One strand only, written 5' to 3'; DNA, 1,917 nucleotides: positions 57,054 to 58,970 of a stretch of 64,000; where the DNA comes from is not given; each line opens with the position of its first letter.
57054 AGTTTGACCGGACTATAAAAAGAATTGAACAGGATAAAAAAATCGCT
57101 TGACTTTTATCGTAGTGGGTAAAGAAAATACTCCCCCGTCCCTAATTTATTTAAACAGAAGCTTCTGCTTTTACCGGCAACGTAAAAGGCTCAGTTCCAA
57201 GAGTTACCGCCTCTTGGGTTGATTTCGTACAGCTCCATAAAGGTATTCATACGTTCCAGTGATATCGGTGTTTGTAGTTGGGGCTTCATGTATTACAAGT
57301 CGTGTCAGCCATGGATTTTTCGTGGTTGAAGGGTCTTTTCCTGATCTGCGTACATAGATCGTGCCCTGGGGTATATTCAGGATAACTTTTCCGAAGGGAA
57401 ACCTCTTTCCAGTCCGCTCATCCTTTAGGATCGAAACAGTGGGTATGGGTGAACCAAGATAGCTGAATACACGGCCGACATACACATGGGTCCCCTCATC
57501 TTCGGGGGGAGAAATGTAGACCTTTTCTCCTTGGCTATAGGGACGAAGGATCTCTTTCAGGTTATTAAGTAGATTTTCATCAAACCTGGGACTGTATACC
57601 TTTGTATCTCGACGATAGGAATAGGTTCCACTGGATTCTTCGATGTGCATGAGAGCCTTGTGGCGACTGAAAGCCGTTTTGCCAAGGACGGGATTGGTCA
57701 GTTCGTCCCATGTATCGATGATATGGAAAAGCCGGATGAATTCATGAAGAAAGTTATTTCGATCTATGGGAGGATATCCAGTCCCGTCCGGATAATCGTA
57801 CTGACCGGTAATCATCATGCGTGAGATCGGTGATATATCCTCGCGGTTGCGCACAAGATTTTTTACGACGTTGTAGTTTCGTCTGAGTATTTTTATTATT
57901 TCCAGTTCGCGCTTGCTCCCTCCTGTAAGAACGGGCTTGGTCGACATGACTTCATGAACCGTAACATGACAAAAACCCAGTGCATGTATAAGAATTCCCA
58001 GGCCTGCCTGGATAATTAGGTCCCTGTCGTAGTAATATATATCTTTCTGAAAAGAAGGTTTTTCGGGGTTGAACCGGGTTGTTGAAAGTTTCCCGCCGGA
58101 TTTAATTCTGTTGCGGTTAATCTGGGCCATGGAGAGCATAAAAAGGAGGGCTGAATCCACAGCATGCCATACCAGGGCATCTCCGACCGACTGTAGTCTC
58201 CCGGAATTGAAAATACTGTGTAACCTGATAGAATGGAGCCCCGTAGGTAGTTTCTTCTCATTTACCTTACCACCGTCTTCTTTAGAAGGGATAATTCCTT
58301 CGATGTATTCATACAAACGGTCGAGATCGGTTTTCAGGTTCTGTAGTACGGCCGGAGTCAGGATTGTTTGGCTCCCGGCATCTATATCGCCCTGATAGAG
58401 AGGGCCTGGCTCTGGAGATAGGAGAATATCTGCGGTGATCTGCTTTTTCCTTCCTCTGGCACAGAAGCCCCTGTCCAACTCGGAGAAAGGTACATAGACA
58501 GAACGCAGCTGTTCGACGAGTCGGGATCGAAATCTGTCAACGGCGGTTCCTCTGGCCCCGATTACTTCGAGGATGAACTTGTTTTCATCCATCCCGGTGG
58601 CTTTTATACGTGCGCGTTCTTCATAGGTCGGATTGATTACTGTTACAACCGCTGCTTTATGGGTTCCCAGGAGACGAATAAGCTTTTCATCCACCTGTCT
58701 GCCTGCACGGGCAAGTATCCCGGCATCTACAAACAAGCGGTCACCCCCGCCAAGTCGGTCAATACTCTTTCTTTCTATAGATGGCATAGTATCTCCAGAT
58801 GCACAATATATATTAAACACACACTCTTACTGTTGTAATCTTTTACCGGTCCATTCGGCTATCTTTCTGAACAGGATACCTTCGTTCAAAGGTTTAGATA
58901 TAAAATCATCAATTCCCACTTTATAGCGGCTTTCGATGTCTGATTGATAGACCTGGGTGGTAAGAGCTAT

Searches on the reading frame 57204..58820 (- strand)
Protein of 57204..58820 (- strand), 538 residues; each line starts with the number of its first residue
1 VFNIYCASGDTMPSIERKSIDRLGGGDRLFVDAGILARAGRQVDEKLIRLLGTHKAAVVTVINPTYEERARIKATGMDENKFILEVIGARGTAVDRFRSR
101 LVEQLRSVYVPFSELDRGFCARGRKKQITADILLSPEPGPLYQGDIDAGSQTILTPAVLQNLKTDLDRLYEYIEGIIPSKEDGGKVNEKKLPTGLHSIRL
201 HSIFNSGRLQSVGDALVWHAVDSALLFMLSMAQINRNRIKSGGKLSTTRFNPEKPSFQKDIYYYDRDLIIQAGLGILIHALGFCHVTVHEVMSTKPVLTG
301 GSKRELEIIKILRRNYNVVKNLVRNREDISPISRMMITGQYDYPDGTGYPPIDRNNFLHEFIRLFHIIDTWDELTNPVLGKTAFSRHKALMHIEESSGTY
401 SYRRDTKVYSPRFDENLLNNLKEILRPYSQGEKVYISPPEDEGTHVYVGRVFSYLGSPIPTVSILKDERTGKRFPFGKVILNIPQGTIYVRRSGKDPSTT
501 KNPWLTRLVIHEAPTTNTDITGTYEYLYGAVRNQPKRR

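Call 35: search_protein_families(library=pfam, proteins=[window:57204-58820:-])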
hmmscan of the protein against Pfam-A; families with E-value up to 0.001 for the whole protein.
window:57204-58820:- (538 aa): 1 family
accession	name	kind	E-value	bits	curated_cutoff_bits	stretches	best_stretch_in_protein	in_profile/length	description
PF13487.12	HD_5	-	0.00018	21.7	27.2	1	321-399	87-164/170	HD domain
